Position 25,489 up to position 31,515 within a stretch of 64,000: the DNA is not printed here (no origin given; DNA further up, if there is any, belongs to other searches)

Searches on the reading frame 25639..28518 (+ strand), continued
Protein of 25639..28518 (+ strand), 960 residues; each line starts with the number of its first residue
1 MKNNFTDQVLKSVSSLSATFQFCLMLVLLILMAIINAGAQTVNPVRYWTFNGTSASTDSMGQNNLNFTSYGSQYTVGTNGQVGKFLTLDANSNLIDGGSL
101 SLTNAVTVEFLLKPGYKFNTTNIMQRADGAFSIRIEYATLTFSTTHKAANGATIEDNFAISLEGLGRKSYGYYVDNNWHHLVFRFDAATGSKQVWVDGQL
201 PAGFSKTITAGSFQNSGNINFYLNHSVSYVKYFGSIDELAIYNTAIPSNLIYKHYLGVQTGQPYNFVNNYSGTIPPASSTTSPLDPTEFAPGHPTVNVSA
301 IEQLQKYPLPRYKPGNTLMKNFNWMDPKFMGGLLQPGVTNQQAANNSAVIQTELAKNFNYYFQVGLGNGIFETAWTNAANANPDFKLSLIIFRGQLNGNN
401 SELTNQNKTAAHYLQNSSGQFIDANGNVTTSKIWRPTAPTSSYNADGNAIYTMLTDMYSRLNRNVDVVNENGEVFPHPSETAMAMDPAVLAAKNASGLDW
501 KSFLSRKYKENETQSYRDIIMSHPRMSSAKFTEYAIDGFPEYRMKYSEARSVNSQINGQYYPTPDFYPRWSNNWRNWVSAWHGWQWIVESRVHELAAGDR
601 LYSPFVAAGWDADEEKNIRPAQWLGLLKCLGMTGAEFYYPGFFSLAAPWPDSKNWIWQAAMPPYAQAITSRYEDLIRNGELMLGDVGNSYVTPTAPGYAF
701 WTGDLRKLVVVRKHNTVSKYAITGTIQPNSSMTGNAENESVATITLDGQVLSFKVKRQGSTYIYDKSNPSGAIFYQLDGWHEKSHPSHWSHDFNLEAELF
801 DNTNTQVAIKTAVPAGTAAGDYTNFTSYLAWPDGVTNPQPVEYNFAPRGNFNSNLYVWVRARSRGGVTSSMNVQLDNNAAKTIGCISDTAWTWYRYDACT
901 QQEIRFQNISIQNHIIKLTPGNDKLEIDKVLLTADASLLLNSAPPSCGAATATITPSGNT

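Call 79: find_encoding_contigs(protein=P0015, flank=10000, max_places=1)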
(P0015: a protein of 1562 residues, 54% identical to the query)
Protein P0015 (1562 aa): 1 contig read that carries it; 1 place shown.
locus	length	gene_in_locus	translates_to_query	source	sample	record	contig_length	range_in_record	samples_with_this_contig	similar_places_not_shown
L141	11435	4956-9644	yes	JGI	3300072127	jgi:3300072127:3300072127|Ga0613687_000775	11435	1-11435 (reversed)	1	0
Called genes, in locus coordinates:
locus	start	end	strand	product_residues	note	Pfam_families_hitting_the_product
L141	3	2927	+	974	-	?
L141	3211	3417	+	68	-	-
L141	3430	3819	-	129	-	PF07888:CALCOCO1 (faint)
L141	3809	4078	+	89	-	-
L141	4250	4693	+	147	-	PF13585:CHU_C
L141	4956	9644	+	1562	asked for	PF00801:PKD (faint), PF14054:DUF4249 (faint), PF13895:Ig_2 (faint), PF25942:Ig_halo (faint), PF18962:Por_Secre_tail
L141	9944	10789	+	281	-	PF18962:Por_Secre_tail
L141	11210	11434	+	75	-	?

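Call 80: find_encoding_contigs(protein=P0025, flank=10000, max_places=1)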
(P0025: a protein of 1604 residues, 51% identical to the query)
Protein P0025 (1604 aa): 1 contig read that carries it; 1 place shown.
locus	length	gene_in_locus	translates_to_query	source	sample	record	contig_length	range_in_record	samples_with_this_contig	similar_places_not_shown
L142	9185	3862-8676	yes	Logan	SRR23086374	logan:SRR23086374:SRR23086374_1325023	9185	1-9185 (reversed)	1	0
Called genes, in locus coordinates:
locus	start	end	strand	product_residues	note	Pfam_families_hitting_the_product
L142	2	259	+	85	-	?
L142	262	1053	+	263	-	PF25084:LbH_EIF2B (faint), PF00132:Hexapep, PF14602:Hexapep_2 (faint), PF25087:GMPPB_C (weak), PF00132:Hexapep, PF13720:Acetyltransf_11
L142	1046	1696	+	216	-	PF00005:ABC_tran, PF13304:AAA_21 (faint)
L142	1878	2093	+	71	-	-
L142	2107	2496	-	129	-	-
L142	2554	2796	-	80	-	-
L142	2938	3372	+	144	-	PF13585:CHU_C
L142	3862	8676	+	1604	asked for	PF14054:DUF4249 (faint), PF00801:PKD (faint), PF25942:Ig_halo (faint), PF18962:Por_Secre_tail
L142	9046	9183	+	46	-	?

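Call 81: find_encoding_contigs(protein=P0035, flank=10000, max_places=1)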
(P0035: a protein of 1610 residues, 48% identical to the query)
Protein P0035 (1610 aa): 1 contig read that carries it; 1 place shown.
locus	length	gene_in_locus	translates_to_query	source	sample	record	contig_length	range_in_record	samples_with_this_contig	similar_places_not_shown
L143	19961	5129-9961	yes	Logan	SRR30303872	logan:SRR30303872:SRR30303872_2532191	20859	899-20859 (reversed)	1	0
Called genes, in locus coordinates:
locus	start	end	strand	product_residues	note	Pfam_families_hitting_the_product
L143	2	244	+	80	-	?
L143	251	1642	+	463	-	PF03331:LpxC, PF07977:FabA, PF22817:ApeP-like, PF22818:ApeI-like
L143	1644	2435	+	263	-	PF14602:Hexapep_2 (faint), PF25084:LbH_EIF2B (faint), PF00132:Hexapep, PF25087:GMPPB_C (weak), PF00132:Hexapep, PF13720:Acetyltransf_11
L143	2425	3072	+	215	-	PF13555:AAA_29 (weak), PF00005:ABC_tran, PF13304:AAA_21 (faint)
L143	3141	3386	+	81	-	-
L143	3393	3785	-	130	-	-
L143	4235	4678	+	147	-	PF13585:CHU_C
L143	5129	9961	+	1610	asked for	PF14054:DUF4249 (faint), PF25942:Ig_halo (faint), PF00801:PKD (faint), PF08329:ChitinaseA_N (faint), PF13895:Ig_2 (faint), PF19081:Ig_7 (faint), PF18962:Por_Secre_tail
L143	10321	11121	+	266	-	PF18962:Por_Secre_tail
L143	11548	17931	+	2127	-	PF19076:CshA_repeat (faint), PF14054:DUF4249 (faint), PF00801:PKD (faint), PF08329:ChitinaseA_N (faint), PF13895:Ig_2 (faint), PF19081:Ig_7 (faint), PF00041:fn3 (weak), PF18962:Por_Secre_tail (weak), +1 more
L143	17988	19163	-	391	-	PF07075:NamZ_N, PF20732:NamZ_C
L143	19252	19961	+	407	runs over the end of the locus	PF12704:MacB_PCD, PF02687:FtsX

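Call 82: find_encoding_contigs(protein=P0021, flank=10000, max_places=1)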
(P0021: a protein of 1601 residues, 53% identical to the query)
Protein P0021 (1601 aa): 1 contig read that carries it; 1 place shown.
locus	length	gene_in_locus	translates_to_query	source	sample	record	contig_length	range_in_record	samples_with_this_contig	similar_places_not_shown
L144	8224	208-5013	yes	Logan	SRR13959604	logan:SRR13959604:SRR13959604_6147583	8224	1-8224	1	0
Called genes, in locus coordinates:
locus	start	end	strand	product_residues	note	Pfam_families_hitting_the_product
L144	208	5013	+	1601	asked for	PF00801:PKD (faint), PF25942:Ig_halo (faint), PF18962:Por_Secre_tail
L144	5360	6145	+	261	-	PF18962:Por_Secre_tail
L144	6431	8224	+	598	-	?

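Call 84: list_cluster_members(proteins=[P0011])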
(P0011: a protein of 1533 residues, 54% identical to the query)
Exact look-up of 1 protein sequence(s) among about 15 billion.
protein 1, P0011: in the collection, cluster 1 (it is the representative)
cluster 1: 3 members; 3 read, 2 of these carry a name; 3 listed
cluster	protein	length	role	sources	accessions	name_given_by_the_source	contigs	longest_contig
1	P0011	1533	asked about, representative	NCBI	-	-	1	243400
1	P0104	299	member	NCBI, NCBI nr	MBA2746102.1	MAG: hypothetical protein H0U44_07755, partial [Flavisolibacter sp.] | hypothetical protein [Flavisolibacter sp.]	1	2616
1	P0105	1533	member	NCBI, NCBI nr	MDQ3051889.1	MAG: T9SS type A sorting domain-containing protein [Bacteroidota bacterium] | T9SS type A sorting domain-containing protein [Bacteroidota bacterium]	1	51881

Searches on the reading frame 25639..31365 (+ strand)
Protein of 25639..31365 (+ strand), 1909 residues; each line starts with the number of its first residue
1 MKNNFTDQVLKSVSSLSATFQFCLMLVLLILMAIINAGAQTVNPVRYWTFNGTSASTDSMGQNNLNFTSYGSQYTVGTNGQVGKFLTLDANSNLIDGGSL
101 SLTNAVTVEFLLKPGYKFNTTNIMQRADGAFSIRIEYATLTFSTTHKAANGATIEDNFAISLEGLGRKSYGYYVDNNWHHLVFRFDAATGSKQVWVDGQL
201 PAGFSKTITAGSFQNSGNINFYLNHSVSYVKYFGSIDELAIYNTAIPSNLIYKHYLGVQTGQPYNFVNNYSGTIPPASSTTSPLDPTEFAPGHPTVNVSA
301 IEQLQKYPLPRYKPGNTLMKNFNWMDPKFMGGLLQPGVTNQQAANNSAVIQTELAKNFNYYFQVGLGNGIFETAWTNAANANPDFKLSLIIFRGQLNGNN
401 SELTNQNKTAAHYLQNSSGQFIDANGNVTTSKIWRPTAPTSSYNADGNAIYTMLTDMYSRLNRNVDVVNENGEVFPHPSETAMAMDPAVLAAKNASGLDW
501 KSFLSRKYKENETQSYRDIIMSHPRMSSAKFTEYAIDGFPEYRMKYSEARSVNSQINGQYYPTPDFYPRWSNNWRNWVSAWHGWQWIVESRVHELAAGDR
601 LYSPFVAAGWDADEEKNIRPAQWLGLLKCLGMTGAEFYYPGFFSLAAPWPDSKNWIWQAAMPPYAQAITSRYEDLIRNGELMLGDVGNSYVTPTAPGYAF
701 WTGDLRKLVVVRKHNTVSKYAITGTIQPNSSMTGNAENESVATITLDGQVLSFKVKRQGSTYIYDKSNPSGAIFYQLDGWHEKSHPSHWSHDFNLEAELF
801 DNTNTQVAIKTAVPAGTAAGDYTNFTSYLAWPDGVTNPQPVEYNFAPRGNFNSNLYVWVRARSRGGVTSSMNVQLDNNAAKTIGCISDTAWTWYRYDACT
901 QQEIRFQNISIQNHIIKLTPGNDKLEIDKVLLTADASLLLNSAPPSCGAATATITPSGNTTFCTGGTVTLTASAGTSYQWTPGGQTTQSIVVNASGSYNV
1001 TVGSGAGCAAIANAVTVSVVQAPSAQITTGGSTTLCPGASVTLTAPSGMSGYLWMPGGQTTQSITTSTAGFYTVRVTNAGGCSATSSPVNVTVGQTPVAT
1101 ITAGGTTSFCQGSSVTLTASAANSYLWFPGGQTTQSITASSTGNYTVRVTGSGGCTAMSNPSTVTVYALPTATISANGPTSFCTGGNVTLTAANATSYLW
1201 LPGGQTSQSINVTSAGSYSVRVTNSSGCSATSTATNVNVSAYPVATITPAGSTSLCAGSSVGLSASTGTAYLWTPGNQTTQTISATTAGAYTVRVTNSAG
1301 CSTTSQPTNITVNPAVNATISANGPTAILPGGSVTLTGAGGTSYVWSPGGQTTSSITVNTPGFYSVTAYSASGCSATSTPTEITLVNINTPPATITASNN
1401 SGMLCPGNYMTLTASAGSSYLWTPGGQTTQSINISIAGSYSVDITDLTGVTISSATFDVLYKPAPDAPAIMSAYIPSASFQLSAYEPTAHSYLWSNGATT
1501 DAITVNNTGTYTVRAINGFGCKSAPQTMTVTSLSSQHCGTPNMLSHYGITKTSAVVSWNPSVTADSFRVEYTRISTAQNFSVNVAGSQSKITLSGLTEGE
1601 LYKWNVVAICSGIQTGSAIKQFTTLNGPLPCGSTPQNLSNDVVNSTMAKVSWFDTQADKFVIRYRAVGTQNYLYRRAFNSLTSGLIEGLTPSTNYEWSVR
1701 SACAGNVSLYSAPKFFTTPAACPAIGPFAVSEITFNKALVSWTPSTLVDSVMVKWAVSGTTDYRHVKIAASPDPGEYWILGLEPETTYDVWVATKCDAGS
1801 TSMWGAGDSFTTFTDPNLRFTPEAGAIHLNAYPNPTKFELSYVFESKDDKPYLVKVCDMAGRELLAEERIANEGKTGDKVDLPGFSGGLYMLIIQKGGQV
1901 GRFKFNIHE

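Call 8: search_protein_families(library=pfam, proteins=[window:25639-31365:+])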
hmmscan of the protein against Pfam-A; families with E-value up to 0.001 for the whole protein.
window:25639-31365:+ (1909 aa): 6 families
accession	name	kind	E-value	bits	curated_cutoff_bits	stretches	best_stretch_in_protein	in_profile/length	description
PF00041.27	fn3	-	1.2e-13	51.5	25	1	1542-1612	4-72/84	Fibronectin type III domain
PF25059.1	FN3_DSCAM-DSCAML_C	-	6.7e-10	39.6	39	0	1565-1625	21-80/89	DSCAM/DSCAML C-terminal Fn3-like domain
PF18962.6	Por_Secre_tail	-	3.2e-08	34.2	27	1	1832-1899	2-67/75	Secretion system C-terminal sorting domain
PF19081.6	Ig_7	-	4.8e-06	27.2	27.3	0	1097-1166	1-82/84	Ig-like domain CHU_C associated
PF16656.11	Pur_ac_phosph_N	-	2.8e-05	25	30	0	1545-1624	7-93/93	Purple acid Phosphatase, N-terminal domain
PF00801.26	PKD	-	0.00012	22.5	23.5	0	1172-1239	2-80/80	PKD domain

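Call 58: search_protein_families(library=ncbifam, proteins=[window:25639-31365:+], max_evalue=0.001)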
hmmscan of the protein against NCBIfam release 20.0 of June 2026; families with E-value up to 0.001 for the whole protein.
window:25639-31365:+ (1909 aa): 2 families
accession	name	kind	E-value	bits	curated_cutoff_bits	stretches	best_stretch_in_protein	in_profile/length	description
TIGR04183.1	Por_Secre_tail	domain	2.3e-09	37.1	23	1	1832-1907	2-71/72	T9SS type A sorting domain-containing protein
NF033932.1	LapB_rpt_80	domain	3.7e-06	27.1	45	0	1070-1116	1-49/83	LapB repeat-containing protein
